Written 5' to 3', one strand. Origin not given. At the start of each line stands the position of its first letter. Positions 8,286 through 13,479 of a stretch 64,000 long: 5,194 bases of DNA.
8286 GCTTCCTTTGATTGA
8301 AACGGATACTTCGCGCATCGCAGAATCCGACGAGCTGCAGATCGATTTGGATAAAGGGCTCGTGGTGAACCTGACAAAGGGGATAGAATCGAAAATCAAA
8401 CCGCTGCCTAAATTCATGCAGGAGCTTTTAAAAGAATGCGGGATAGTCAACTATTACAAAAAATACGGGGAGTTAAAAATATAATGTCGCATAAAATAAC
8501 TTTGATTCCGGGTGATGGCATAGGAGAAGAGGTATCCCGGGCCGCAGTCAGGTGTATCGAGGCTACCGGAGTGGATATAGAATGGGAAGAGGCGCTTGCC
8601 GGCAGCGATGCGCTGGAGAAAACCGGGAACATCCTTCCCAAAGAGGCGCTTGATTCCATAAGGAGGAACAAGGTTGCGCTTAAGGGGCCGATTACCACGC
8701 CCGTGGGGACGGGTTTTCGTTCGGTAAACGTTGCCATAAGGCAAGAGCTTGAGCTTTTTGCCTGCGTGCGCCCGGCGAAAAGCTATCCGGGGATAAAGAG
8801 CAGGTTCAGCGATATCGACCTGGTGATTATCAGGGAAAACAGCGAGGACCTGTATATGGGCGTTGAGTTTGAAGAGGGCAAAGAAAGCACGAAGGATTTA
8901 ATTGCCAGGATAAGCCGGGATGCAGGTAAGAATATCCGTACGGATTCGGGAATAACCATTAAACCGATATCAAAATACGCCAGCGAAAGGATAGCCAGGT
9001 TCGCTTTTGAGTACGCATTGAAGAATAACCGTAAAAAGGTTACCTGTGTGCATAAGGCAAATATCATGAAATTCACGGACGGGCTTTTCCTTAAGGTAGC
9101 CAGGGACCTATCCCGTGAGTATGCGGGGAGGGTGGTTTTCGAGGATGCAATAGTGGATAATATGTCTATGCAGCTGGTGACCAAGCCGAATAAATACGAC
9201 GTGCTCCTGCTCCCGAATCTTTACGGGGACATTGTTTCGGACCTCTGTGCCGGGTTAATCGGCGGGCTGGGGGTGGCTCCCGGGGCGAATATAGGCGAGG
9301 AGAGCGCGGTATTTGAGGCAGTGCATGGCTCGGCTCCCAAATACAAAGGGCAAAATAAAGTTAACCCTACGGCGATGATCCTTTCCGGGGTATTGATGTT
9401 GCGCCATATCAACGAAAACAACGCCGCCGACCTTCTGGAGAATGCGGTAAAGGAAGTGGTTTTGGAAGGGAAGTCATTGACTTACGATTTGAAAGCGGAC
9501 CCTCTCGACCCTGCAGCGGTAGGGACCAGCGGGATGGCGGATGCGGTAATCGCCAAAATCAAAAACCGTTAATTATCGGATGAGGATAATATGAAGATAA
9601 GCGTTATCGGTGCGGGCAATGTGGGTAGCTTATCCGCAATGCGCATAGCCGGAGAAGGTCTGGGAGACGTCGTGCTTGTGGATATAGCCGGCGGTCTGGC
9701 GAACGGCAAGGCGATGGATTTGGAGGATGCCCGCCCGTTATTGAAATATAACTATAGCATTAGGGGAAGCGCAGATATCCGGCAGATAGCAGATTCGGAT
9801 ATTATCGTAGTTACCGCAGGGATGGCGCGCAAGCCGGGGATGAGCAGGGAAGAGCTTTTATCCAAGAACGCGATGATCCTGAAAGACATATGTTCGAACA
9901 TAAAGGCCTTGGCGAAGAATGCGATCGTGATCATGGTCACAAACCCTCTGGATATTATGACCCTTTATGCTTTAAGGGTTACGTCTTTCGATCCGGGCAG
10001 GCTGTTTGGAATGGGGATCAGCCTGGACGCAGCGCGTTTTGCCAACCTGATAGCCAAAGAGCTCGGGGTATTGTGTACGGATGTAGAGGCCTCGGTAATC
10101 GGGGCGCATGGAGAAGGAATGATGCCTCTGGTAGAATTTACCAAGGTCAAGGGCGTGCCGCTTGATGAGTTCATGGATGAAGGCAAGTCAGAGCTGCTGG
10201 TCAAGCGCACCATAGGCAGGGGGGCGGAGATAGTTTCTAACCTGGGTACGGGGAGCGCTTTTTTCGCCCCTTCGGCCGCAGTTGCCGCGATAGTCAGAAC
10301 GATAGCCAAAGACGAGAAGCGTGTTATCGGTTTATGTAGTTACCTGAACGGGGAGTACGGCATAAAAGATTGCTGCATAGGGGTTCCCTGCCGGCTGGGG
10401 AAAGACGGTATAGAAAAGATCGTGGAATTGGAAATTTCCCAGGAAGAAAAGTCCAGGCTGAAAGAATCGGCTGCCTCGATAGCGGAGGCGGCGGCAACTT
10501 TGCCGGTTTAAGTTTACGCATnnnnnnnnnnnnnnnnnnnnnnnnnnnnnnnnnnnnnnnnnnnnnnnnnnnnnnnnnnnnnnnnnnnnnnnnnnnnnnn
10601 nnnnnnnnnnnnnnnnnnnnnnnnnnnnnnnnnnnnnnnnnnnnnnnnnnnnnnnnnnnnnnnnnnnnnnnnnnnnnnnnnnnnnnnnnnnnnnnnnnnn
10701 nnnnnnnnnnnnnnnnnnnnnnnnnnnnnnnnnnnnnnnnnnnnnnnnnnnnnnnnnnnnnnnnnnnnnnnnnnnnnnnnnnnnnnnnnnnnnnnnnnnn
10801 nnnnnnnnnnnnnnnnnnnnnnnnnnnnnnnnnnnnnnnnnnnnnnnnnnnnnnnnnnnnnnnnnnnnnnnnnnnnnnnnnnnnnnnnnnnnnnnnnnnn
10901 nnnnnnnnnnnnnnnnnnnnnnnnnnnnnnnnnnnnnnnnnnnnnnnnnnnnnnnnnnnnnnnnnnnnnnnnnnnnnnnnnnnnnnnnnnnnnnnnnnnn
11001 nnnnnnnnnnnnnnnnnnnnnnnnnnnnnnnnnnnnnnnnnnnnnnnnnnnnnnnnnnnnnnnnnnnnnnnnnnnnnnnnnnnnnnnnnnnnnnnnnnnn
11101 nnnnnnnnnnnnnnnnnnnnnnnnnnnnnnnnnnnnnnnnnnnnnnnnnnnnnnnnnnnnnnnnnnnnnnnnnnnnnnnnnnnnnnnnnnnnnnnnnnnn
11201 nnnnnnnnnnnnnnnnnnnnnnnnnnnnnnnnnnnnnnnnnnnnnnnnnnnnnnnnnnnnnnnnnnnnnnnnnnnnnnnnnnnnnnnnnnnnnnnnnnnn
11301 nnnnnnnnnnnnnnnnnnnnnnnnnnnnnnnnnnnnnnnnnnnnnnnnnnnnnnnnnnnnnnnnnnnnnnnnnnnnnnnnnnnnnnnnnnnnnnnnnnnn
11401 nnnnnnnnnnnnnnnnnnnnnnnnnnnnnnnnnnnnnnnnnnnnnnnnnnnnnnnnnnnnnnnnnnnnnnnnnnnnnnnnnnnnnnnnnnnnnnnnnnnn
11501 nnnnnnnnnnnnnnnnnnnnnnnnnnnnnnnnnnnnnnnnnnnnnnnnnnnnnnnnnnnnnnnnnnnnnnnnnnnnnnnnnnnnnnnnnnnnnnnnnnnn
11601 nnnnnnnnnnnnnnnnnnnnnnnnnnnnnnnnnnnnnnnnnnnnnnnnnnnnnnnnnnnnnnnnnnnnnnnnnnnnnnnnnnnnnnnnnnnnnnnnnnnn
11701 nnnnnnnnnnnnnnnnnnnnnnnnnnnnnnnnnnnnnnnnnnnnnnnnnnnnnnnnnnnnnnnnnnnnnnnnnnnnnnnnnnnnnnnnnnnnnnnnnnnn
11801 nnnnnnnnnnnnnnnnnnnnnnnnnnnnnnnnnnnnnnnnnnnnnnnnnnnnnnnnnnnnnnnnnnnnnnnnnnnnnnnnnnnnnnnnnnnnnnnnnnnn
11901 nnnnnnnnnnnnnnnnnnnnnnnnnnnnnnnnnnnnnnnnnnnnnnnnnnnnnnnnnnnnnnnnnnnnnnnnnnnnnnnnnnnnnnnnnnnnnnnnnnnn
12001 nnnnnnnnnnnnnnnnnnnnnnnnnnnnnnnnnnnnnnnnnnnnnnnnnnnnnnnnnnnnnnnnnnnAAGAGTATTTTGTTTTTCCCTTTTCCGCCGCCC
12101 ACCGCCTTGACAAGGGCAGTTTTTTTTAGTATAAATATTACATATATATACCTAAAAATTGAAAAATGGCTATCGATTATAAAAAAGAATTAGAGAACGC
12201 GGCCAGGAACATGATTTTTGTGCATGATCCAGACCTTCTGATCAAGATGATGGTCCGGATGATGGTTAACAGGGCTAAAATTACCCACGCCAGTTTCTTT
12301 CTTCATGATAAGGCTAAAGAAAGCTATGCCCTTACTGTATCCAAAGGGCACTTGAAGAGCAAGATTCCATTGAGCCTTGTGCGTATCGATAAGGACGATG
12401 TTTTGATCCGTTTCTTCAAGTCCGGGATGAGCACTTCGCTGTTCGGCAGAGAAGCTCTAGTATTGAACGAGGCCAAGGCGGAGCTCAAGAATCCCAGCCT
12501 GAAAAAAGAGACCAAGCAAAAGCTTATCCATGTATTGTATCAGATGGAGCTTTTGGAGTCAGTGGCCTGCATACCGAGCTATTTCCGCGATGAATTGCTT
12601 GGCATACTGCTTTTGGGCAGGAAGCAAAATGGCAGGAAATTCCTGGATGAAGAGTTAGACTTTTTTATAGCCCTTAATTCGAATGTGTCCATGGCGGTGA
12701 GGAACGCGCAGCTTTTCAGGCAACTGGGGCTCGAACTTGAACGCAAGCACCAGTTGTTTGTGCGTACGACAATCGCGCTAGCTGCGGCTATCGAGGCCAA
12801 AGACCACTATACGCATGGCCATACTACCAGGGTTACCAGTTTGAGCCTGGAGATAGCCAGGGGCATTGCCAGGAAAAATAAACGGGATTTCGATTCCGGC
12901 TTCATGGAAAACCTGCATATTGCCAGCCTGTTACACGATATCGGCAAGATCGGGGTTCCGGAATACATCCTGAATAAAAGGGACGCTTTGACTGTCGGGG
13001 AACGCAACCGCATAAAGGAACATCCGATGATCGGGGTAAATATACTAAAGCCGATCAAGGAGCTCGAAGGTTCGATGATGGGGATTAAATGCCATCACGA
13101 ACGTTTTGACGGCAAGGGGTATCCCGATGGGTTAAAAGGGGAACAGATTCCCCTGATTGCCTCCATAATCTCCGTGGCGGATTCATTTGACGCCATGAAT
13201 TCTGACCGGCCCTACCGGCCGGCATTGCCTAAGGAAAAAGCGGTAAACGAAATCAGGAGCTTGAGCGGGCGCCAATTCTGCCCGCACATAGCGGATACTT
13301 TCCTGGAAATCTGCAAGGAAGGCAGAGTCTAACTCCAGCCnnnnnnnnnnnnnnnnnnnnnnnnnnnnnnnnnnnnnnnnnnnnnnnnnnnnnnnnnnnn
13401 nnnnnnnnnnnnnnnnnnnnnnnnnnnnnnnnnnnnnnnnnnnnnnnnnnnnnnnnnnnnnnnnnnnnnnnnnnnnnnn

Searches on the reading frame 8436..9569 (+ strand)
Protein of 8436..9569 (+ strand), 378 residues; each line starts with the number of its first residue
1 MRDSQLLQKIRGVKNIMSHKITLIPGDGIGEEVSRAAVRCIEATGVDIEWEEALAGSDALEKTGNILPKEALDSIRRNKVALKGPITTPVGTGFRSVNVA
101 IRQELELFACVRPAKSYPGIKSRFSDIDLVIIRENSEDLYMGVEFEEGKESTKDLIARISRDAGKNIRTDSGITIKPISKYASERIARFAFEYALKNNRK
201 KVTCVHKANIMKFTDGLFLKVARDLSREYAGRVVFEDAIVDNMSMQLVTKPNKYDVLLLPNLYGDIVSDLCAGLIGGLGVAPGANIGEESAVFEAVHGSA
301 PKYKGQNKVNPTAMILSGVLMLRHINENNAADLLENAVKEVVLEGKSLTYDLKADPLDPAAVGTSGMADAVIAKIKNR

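Call 46: search_protein_families(library=pfam, proteins=[window:8436-9569:+], max_evalue=0.00001)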
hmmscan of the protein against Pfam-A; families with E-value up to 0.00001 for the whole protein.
window:8436-9569:+ (378 aa): 1 family
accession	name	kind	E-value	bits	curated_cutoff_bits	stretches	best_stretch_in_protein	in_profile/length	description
PF00180.25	Iso_dh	-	1.8e-103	346.9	27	1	20-371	1-348/348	Isocitrate/isopropylmalate dehydrogenase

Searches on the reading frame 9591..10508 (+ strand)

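Call 46: search_protein_families(library=pfam, proteins=[window:9591-10508:+], max_evalue=0.00001)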
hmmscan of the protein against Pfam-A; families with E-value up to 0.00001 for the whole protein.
window:9591-10508:+ (306 aa): 2 families
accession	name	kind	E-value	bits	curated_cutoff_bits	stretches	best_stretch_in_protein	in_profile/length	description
PF00056.29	Ldh_1_N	-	2.7e-39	134.9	27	1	1-140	1-141/141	lactate/malate dehydrogenase, NAD binding domain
PF02866.23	Ldh_1_C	-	3.8e-28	99.1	22.6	1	144-297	2-163/174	lactate/malate dehydrogenase, alpha/beta C-terminal domain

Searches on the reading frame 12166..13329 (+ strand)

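Call 46: search_protein_families(library=pfam, proteins=[window:12166-13329:+], max_evalue=0.00001)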
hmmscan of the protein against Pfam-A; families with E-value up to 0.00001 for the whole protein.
window:12166-13329:+ (388 aa): 2 families
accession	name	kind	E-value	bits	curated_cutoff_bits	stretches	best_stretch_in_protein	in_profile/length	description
PF13487.12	HD_5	-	1.5e-32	113.1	27.2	1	207-373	5-168/170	HD domain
PF01966.28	HD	-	1.4e-18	67.7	22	1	218-344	3-116/116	HD domain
